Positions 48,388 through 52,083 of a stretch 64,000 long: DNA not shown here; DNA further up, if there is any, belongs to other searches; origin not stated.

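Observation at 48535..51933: Single-polypeptide GH18-like + CE4 deacetylase + processive GT2 synthase (chitin/PNAG-type) with membrane anchors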

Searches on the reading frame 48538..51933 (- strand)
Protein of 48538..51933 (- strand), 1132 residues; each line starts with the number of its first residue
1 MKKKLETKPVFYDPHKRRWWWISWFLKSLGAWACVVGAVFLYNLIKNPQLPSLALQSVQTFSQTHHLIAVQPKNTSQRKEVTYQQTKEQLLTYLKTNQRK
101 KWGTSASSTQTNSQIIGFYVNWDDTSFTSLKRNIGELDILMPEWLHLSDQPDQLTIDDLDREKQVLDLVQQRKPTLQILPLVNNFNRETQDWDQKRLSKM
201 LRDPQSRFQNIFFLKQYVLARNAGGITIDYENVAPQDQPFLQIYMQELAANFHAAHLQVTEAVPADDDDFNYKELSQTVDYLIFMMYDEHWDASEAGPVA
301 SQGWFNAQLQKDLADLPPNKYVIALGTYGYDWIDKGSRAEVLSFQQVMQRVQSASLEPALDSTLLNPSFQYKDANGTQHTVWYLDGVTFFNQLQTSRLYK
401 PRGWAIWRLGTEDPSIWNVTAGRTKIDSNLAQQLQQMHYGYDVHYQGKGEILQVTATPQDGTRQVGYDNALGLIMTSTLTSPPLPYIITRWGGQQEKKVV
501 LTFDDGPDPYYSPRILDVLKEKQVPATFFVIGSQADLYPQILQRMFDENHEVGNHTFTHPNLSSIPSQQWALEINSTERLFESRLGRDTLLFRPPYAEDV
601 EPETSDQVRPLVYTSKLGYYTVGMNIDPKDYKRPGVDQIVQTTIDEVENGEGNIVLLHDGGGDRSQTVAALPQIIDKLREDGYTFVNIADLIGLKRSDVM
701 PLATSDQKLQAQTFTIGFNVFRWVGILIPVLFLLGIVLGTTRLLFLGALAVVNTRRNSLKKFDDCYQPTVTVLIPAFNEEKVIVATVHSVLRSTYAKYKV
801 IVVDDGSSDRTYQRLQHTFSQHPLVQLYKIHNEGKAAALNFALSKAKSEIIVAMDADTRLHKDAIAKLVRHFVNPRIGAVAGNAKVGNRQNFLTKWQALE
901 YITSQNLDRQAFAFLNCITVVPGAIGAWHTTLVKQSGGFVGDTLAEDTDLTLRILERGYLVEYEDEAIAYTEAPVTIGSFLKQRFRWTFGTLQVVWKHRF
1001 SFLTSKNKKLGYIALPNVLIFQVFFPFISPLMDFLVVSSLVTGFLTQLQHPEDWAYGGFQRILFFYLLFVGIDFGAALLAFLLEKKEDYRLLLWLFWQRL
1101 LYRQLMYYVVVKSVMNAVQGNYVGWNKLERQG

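Call 5: search_protein_families(library=pfam, proteins=[window:48538-51933:-], max_evalue=0.01)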
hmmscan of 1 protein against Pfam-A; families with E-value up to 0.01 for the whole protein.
window:48538-51933:- (1132 aa): 8 families
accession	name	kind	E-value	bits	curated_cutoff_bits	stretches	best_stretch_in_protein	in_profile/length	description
PF01522.26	Polysacc_deac_1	-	2e-35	121.9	23.1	1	494-598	4-107/124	Polysaccharide deacetylase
PF13641.12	Glyco_tranf_2_3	-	4.1e-31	109.2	27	1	768-990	1-230/230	Glycosyltransferase like family 2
PF00535.33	Glycos_transf_2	-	1.5e-30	106.8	23.3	1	771-899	1-130/168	Glycosyl transferase family 2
PF13632.12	Glyco_trans_2_3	-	1.2e-23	84.5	27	1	850-1045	1-177/198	Glycosyl transferase family group 2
PF13506.12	Glyco_transf_21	-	2.7e-14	53.4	21.7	1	833-987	16-172/174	Glycosyl transferase family 21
PF00704.34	Glyco_hydro_18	-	2.4e-13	50.9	29.6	1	114-409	1-314/317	Glycosyl hydrolases family 18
PF03142.21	Chitin_synth_2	-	9.4e-09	34.9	27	1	846-935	200-291/527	Chitin synthase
PF10111.15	Glyco_tranf_2_2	-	8.7e-08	32.4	27.3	1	771-870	1-104/276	Glycosyltransferase like family 2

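Call 6: search_protein_families(library=ncbifam, proteins=[window:48538-51933:-], max_evalue=0.01)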
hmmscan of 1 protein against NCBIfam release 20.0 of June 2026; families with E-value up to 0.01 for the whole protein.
window:48538-51933:- (1132 aa): 39 families (the best 25 are shown)
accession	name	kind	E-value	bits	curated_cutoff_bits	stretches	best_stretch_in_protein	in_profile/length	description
TIGR03937.1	PgaC_IcaA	equivalog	5.7e-55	186.9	422.3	1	758-1119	35-392/407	poly-beta-1,6-N-acetyl-D-glucosamine synthase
TIGR02764.1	spore_ybaN_pdaB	equivalog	5.8e-48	163.2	237.4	1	494-692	3-191/191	polysaccharide deacetylase family sporulation protein PdaB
TIGR04243.1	nodulat_NodB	equivalog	4.1e-43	147.2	240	1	497-685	2-193/197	chitooligosaccharide deacetylase NodB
NF045821.1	PgAcgDacpgdA1_Bac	equivalog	2.1e-36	125.3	400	1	494-691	85-274/282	peptidoglycan-N-acetylglucosamine deacetylase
TIGR02884.1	spore_pdaA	equivalog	2.6e-35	122.1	298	1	492-691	32-223/224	delta-lactam-biosynthetic de-N-acetylase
NF045820.1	PgAcgDacpgdA_Strep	equivalog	4.1e-32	111.6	800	1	494-693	265-449/463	peptidoglycan-N-acetylglucosamine deacetylase PgdA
TIGR04242.1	nodulat_NodC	equivalog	2.2e-30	105.9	550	1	753-992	35-285/395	chitooligosaccharide synthase NodC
TIGR03111.1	glyc2_xrt_Gpos1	hypoth_equivalog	2.1e-29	102.6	363.95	1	745-1121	26-411/439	TIGR03111 family XrtG-associated glycosyltransferase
NF045822.1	PgAcgDacpgdA2_Bac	equivalog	4.7e-27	95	400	1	489-685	62-255/274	peptidoglycan-N-acetylglucosamine deacetylase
TIGR03965.1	mycofact_glyco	equivalog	2.8e-23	82.5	280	1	765-998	72-307/467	mycofactocin biosynthesis glycosyltransferase MftF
TIGR02873.1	spore_ylxY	hypoth_equivalog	1.7e-22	79.9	391.5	1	501-692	89-267/268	probable sporulation protein, polysaccharide deacetylase family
TIGR03030.1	CelA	equivalog_domain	1.9e-19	69.2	699.1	2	933-995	319-381/714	UDP-forming cellulose synthase catalytic subunit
NF053846.1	glyco_with_XrtP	equivalog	9.6e-19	67.4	520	2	736-891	10-179/440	XrtP-associated glycosyltransferase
NF038299.1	EPS_HpsN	equivalog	2.2e-18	66.3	425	1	768-908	1-143/317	hormogonium polysaccharide biosynthesis glycosyltransferase HpsN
NF047683.1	TeichurnBiosyTuaG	equivalog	2e-17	63.7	400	1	767-872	5-111/252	teichuronic acid biosynthesis protein TuaG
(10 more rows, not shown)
